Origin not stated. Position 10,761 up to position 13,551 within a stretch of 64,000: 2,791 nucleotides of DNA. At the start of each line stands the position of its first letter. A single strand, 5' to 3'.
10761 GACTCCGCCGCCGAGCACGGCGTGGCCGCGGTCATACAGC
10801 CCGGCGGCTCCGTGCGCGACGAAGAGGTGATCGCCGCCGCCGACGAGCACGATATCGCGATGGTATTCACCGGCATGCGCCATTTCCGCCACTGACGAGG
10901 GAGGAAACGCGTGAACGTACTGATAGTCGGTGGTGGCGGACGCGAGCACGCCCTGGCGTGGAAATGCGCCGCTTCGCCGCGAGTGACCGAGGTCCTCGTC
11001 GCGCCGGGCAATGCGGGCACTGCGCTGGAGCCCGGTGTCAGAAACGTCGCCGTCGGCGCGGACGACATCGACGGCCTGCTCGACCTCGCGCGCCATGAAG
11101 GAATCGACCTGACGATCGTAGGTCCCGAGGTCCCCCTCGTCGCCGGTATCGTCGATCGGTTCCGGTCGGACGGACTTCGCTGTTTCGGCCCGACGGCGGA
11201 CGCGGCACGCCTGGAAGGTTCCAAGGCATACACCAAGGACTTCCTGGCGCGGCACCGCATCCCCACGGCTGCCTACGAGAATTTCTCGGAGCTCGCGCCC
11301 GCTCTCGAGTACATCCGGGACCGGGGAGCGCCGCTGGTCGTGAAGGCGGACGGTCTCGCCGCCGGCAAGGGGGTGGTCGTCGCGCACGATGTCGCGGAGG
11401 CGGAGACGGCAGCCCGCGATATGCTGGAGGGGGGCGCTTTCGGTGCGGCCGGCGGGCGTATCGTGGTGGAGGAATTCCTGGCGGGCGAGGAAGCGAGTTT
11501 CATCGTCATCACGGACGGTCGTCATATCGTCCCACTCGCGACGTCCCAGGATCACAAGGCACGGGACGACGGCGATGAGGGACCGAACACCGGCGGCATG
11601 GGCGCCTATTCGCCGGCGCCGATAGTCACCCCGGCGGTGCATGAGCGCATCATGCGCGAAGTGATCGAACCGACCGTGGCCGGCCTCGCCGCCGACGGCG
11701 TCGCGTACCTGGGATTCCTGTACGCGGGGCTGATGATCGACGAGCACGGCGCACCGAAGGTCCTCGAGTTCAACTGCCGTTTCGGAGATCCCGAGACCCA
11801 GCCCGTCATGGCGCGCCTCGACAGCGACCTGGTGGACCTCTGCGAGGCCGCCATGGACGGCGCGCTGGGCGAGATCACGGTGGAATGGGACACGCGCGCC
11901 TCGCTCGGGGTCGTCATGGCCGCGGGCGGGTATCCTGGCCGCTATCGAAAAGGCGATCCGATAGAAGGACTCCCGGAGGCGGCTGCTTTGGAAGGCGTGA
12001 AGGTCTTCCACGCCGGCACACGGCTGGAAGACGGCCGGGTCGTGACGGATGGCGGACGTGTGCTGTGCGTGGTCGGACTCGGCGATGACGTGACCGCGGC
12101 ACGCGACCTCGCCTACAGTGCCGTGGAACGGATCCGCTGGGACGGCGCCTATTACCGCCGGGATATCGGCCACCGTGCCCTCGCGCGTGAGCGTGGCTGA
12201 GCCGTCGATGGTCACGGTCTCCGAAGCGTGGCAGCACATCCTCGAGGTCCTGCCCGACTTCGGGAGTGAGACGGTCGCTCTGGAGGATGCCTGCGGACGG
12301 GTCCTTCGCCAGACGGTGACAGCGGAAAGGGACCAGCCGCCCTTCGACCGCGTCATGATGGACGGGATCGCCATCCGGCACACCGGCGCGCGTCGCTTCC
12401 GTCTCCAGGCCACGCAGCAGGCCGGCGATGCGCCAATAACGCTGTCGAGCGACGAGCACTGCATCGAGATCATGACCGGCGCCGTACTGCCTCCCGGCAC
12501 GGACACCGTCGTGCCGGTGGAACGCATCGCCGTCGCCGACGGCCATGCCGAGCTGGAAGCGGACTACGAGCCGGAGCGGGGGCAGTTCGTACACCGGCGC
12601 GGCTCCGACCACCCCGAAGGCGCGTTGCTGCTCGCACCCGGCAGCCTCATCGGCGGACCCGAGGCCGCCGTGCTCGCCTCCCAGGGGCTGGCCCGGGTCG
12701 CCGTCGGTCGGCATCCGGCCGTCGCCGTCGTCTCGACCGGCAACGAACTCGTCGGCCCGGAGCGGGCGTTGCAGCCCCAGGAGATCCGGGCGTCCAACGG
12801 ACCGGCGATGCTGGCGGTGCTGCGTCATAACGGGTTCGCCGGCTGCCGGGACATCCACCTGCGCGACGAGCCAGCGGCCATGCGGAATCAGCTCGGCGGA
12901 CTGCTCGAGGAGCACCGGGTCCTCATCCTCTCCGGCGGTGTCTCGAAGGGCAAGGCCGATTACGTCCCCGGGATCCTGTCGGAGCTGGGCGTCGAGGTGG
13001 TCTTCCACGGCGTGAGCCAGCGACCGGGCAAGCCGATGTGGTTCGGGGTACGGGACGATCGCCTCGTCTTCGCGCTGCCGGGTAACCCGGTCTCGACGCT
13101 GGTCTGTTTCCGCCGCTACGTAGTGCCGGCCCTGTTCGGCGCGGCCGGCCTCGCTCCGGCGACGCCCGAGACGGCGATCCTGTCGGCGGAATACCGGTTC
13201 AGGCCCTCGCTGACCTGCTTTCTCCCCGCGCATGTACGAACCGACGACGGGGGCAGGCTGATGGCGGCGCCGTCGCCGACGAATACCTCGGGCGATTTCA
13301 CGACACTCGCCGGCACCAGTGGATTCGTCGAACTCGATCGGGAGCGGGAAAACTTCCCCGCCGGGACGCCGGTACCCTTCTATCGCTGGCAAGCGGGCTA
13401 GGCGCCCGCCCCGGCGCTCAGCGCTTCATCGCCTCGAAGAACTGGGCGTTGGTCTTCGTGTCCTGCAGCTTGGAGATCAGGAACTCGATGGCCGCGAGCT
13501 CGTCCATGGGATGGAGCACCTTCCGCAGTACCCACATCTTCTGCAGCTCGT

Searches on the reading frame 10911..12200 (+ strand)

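Call 32: search_protein_families(library=pfam, proteins=[window:10911-12200:+], max_evalue=0.00001)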
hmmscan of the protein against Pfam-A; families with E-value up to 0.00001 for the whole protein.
window:10911-12200:+ (429 aa): 3 families
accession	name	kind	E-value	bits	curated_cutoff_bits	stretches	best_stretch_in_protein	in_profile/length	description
PF01071.24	GARS_A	-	1.4e-77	260.4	27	1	103-296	1-194/194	Phosphoribosylglycinamide synthetase, ATP-grasp (A) domain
PF02844.21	GARS_N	-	4.8e-37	127.2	29.5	1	1-102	1-100/100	Phosphoribosylglycinamide synthetase, N domain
PF02843.22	GARS_C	-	3.7e-35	120.6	34.8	1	332-422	2-92/92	Phosphoribosylglycinamide synthetase, C domain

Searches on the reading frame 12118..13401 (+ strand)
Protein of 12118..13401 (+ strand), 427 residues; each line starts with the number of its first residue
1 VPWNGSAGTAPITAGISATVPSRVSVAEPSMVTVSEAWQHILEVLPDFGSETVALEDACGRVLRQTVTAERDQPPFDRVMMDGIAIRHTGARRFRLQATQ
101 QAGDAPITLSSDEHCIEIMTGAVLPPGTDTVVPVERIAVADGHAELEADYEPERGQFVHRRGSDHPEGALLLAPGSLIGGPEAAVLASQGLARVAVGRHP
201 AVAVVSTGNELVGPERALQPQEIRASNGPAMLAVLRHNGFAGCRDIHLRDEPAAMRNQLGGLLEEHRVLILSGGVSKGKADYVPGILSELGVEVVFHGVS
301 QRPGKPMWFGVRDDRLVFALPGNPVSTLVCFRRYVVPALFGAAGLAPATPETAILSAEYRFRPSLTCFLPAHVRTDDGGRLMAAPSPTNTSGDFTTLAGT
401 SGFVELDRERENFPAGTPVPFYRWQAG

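Call 32: search_protein_families(library=pfam, proteins=[window:12118-13401:+], max_evalue=0.00001)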
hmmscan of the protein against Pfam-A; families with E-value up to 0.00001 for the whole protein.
window:12118-13401:+ (427 aa): 3 families
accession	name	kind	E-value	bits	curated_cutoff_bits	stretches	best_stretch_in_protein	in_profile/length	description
PF03453.22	MoeA_N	-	5.1e-37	127.5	30.8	1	33-190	2-160/160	MoeA N-terminal region (domain I and II)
PF00994.29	MoCF_biosynth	-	7.2e-25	87.8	26.6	1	203-339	1-142/144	Probable molybdopterin binding domain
PF03454.20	MoeA_C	-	3.1e-10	40.6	22.1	1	353-423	2-71/72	MoeA C-terminal region (domain IV)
